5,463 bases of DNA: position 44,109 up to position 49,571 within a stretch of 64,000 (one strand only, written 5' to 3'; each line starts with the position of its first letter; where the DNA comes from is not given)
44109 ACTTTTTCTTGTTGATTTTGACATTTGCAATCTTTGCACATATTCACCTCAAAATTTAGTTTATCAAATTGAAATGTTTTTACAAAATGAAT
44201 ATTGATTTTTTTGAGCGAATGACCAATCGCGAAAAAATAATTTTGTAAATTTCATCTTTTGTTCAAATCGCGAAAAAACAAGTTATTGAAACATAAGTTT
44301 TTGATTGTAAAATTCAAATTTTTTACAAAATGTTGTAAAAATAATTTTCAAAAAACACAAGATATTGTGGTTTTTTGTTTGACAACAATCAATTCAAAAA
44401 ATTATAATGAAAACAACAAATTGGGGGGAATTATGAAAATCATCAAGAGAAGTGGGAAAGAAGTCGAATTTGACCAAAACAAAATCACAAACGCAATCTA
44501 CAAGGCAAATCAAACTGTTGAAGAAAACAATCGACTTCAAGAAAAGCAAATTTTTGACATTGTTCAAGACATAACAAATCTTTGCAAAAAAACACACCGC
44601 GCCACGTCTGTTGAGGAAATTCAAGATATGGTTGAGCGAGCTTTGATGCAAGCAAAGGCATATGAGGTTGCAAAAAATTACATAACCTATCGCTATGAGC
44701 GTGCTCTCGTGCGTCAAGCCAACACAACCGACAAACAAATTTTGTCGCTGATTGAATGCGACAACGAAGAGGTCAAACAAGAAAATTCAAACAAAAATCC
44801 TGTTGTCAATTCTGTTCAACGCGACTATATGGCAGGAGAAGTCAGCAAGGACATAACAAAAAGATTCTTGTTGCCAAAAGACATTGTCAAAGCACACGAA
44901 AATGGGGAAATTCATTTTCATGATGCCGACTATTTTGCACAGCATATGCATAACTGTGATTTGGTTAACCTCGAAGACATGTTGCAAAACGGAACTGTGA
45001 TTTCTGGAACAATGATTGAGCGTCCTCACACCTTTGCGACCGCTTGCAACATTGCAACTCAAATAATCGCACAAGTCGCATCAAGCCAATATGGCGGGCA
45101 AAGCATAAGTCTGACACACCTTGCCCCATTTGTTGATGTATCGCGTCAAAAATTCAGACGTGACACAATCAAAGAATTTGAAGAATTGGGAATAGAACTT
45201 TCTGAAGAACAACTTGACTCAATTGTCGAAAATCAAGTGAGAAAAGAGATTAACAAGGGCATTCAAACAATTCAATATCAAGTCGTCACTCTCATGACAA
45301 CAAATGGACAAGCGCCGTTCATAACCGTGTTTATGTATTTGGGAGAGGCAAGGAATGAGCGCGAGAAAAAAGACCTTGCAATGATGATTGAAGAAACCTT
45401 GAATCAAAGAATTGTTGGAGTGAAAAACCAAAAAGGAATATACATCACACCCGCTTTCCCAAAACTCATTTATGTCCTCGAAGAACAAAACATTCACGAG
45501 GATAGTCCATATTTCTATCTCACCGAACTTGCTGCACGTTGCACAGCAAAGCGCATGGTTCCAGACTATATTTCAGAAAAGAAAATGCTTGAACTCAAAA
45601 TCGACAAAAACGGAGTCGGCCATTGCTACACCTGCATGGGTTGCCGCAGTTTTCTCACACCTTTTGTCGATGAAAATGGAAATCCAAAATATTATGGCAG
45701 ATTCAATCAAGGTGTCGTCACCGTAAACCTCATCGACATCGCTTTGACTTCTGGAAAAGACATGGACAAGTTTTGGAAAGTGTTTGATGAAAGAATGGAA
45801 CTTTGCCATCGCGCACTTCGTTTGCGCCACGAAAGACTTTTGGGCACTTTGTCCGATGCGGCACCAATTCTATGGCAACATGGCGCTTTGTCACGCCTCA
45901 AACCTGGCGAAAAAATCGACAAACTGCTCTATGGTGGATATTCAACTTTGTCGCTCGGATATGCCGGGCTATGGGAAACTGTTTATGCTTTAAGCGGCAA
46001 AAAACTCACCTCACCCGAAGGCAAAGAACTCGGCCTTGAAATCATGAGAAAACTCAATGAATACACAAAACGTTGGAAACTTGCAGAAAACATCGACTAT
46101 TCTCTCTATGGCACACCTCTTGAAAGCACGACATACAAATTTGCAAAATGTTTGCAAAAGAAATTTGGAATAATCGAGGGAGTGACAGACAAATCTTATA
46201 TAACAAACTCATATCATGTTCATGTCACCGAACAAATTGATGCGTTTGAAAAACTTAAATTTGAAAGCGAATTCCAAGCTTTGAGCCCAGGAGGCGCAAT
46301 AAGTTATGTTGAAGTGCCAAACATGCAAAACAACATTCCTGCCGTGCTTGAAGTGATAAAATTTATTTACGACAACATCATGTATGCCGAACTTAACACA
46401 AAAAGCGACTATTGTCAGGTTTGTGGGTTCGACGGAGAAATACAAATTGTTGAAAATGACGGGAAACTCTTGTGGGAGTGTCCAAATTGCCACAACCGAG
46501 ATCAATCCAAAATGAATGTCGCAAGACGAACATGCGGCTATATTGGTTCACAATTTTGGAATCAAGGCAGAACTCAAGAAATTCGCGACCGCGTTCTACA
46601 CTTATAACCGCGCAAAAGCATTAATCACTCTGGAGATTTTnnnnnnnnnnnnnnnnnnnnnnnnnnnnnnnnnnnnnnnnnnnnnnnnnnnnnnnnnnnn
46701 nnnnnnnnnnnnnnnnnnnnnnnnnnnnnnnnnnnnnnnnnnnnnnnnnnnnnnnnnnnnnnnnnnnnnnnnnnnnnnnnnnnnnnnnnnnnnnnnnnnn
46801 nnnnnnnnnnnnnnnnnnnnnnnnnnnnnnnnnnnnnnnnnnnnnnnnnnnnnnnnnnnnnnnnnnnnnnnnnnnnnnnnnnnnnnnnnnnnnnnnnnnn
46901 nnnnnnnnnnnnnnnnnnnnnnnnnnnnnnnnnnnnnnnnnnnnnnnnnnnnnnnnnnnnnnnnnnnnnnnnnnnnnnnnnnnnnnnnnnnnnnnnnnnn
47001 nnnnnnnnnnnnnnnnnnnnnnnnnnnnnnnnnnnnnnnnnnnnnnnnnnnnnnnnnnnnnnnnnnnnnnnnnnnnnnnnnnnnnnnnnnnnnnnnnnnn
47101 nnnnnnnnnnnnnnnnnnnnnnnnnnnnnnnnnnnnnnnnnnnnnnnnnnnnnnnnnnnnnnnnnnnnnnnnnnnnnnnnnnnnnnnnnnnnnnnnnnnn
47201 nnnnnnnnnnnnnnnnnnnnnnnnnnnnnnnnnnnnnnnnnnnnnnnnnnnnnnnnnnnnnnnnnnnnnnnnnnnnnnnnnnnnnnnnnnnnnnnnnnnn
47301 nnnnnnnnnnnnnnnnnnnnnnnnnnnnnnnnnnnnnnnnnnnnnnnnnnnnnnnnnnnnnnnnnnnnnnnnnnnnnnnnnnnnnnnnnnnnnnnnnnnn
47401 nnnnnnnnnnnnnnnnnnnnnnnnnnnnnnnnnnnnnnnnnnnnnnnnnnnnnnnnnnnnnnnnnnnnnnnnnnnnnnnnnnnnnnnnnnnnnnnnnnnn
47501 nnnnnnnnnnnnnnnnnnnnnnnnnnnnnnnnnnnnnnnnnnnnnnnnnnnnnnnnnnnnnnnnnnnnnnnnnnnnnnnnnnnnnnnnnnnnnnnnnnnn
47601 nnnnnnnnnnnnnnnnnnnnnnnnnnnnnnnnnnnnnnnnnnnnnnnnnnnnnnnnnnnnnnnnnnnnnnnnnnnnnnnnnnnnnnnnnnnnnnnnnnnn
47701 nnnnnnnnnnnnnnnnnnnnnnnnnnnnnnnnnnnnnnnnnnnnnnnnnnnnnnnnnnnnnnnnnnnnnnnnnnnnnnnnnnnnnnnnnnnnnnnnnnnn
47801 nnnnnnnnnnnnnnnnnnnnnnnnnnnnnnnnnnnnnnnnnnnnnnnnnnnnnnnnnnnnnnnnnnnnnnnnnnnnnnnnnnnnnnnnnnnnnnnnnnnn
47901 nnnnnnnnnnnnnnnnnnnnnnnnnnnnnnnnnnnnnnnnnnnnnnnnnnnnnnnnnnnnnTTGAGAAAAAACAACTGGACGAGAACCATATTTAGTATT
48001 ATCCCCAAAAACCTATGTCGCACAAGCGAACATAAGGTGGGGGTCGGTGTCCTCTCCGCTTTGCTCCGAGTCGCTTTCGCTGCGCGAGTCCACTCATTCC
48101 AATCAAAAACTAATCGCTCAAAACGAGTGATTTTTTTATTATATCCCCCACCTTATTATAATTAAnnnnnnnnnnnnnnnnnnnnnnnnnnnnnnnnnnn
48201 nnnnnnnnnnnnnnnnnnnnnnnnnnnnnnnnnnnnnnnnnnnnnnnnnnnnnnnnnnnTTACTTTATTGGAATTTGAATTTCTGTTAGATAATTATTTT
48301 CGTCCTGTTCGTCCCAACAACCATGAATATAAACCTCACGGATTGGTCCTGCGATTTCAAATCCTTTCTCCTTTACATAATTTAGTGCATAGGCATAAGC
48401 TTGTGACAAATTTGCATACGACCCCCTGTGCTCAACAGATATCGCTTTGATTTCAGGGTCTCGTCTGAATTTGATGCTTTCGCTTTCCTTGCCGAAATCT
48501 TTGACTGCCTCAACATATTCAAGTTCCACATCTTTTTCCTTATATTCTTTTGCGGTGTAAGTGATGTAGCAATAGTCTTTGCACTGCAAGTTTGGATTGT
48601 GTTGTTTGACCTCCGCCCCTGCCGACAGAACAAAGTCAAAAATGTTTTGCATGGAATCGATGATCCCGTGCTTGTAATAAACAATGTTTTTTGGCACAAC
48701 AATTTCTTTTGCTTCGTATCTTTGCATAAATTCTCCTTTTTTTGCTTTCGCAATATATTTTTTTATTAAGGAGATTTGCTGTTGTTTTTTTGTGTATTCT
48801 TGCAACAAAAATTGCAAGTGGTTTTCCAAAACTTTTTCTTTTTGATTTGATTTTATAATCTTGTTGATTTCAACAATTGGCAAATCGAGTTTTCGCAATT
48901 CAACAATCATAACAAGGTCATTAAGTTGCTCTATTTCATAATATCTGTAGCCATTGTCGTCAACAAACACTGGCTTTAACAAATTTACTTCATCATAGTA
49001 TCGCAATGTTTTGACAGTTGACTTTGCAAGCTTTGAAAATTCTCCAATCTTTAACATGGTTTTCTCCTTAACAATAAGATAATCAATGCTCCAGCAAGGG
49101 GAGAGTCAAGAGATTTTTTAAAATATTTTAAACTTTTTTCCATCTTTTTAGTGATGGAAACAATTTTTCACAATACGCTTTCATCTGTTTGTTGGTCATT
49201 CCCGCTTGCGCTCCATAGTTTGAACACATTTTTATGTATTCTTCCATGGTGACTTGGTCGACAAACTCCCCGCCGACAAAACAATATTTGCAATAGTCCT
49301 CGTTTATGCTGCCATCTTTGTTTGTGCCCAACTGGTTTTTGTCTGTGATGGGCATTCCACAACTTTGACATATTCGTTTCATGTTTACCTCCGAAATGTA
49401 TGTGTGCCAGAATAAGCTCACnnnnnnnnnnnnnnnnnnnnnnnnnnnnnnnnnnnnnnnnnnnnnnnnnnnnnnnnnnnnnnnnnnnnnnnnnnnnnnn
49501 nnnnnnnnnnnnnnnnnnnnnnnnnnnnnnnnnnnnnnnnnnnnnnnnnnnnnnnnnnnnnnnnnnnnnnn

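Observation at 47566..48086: Anticodon-loop insert of the B units is nearly the reverse complement of the T-loop insert in the downstream 3'-half relic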

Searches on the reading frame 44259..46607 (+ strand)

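Call 8: search_protein_families(library=pfam, proteins=[window:44259-46607:+])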
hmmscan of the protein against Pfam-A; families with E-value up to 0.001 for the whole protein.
window:44259-46607:+ (782 aa): 3 families
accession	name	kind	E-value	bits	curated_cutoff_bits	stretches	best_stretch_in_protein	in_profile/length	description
PF13597.11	NRDD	-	2.2e-193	644.4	26.2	1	175-781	1-562/562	Anaerobic ribonucleoside-triphosphate reductase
PF03477.21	ATP-cone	-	4.6e-21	75.6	25.8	1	59-149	1-87/88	ATP cone domain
PF01228.26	Gly_radical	-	3.5e-20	72.9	22.2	1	657-763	2-103/106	Glycine radical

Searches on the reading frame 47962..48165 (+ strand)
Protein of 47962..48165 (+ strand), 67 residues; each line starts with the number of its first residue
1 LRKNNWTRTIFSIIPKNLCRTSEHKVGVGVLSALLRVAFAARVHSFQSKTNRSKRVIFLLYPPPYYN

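Call 50: find_homologous_proteins(query=window:47962-48165:+, max_evalue=0.01)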
Query window:47962-48165:+: 1 candidates shared short words with the query, none scored E <= 0.01.

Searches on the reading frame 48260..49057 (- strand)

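Call 8: search_protein_families(library=pfam, proteins=[window:48260-49057:-])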
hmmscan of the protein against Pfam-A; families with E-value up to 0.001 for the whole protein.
window:48260-49057:- (265 aa): 3 families
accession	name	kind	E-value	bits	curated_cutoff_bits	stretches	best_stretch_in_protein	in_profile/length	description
PF13411.12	MerR_1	-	3.5e-13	49.9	21.6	1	3-69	2-67/69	MerR HTH family regulatory protein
PF06445.20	GyrI-like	-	9.8e-12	45.8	26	1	132-265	27-155/155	GyrI-like small molecule binding domain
PF00376.29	MerR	-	2.3e-11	43.7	28.2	1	3-40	1-38/38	MerR family regulatory protein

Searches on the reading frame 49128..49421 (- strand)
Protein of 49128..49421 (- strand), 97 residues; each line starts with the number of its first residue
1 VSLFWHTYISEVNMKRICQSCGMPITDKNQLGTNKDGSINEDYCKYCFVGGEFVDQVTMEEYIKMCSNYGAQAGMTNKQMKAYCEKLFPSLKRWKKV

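Call 8: search_protein_families(library=pfam, proteins=[window:49128-49421:-])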
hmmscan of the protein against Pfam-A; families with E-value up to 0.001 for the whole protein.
window:49128-49421:- (97 aa): 1 family
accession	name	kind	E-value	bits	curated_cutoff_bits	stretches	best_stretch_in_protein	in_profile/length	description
PF12674.12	Zn_ribbon_2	-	3.2e-27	95.5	22.5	1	17-95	1-81/81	Putative zinc ribbon domain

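Call 69: search_protein_families(library=ncbifam, proteins=[window:49128-49421:-], max_evalue=0.01)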
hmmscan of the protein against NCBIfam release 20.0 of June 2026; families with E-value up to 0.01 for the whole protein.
window:49128-49421:- (97 aa): 1 family
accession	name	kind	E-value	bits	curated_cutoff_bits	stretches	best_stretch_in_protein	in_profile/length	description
NF045510.1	4Cys_prefix_kin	domain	0.0082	16.4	24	0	16-24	17-25/26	4-Cys prefix domain-containing protein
